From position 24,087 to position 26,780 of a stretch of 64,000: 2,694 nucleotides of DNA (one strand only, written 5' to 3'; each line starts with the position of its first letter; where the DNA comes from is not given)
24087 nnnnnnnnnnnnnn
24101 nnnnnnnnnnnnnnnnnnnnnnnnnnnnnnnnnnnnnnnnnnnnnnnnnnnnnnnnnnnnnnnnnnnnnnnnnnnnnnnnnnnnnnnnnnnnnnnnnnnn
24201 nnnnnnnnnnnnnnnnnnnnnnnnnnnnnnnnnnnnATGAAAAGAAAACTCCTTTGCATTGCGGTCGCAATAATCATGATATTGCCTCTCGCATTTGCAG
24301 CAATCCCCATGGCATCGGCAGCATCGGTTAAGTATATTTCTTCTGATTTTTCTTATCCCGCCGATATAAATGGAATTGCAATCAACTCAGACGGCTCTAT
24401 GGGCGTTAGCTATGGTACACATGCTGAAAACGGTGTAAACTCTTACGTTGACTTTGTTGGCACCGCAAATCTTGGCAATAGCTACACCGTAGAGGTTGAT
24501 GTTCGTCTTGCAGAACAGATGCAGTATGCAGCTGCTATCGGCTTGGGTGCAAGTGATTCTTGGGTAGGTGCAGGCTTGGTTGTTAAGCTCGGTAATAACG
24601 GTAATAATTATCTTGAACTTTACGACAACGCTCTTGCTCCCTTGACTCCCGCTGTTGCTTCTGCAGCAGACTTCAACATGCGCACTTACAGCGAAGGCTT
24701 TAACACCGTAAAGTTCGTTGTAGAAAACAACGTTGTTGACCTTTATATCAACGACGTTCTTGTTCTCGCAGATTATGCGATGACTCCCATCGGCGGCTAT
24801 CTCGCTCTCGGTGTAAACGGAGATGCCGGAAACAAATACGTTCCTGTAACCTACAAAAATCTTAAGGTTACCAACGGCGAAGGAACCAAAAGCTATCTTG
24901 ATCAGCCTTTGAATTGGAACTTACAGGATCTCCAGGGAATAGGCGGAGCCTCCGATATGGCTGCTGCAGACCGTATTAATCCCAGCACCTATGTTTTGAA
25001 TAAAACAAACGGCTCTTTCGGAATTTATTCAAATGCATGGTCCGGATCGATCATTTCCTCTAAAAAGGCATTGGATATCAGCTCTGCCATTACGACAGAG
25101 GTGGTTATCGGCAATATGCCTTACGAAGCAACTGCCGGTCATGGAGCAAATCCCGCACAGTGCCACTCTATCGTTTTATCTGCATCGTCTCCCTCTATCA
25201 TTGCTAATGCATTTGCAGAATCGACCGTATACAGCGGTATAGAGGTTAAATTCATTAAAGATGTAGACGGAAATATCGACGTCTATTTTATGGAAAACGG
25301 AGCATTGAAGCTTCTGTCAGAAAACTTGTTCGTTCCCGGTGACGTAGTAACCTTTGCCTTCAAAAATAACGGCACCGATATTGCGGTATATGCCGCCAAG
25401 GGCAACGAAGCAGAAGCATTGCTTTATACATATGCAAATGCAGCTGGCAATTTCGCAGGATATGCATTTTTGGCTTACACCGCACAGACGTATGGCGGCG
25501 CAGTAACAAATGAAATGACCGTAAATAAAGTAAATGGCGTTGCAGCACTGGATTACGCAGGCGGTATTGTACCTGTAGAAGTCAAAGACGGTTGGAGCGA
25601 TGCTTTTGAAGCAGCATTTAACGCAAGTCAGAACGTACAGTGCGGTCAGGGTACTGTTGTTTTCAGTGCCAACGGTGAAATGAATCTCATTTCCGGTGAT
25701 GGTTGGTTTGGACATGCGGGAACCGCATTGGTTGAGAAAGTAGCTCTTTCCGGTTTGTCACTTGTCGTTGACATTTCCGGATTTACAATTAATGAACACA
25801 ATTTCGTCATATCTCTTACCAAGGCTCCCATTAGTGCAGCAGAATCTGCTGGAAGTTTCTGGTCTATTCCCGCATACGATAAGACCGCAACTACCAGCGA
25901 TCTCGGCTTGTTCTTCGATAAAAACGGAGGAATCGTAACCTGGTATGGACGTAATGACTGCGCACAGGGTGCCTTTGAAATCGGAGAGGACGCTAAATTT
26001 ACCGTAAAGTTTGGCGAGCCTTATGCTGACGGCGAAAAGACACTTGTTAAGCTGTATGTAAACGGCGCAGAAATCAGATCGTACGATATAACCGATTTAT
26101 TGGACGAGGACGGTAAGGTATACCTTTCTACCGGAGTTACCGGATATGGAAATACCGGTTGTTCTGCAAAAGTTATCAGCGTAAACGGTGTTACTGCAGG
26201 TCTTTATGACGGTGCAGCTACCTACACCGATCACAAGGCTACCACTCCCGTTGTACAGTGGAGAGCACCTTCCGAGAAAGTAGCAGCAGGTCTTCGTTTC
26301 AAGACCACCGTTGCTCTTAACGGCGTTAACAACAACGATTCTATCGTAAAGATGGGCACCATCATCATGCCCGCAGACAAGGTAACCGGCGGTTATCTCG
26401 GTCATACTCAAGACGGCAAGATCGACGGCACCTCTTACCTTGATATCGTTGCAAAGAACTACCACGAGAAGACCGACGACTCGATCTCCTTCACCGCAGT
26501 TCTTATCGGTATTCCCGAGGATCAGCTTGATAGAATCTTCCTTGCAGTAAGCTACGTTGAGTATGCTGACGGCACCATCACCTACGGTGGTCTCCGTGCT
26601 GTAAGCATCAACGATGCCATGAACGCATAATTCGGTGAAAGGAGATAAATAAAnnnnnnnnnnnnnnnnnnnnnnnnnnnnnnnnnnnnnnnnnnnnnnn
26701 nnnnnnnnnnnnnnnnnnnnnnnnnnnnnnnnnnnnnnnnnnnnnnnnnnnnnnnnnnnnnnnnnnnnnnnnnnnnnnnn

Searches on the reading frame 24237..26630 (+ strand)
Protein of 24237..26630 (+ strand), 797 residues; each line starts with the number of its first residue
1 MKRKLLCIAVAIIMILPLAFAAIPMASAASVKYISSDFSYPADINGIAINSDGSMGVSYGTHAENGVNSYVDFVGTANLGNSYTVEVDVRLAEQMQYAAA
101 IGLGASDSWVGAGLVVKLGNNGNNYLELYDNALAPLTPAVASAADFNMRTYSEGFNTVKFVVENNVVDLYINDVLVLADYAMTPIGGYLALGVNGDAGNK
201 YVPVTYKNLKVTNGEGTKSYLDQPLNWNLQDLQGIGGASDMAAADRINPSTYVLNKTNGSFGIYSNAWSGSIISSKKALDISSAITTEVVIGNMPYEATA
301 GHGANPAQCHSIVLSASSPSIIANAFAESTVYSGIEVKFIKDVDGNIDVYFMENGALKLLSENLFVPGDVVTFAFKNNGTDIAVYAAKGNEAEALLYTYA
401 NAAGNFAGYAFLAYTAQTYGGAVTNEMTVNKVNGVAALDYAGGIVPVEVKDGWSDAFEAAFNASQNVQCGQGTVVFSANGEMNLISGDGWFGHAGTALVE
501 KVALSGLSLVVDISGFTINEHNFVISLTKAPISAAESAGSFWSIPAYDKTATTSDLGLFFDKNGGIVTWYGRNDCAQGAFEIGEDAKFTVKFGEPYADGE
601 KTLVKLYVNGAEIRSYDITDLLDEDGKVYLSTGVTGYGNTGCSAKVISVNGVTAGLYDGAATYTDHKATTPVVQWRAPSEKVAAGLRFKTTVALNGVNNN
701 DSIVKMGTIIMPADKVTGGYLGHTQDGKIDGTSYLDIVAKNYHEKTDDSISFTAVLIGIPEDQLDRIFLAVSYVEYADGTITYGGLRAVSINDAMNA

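Call 6: search_protein_families(library=pfam, proteins=[window:24237-26630:+], max_evalue=0.01)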
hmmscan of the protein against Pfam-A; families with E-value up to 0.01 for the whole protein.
window:24237-26630:+ (797 aa): 1 family
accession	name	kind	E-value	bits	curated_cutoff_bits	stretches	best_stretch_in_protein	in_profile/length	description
PF06439.18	3keto-disac_hyd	-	0.0019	18.7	26.8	0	83-211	54-186/187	3-keto-disaccharide hydrolase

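Call 18: find_encoding_contigs(protein=window:24237-26630:+, flank=4000, max_places=10)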
Protein window:24237-26630:+ (797 aa): 2 contigs read that carry it; 1 place shown.
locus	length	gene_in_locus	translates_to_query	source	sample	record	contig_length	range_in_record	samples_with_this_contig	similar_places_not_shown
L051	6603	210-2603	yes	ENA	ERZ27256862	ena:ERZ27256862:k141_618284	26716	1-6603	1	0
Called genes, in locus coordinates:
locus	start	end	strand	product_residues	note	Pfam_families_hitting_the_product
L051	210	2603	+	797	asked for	-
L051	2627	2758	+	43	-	-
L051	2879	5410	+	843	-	PF02739:5_3_exonuc_N, PF01367:5_3_exonuc, PF22619:DNA_polI_exo1 (weak), PF00476:DNA_pol_A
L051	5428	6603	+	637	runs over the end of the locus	PF00702:Hydrolase, PF12710:HAD (weak), PF13419:HAD_2, PF08282:Hydrolase_3, PF00583:Acetyltransf_1, PF13673:Acetyltransf_10, PF08445:FR47, PF13508:Acetyltransf_7, +1 more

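Call 41: search_protein_families(library=ncbifam, proteins=[window:24237-26630:+], max_evalue=0.001)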
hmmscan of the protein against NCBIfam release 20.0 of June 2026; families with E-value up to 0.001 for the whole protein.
window:24237-26630:+ (797 aa): 0 families
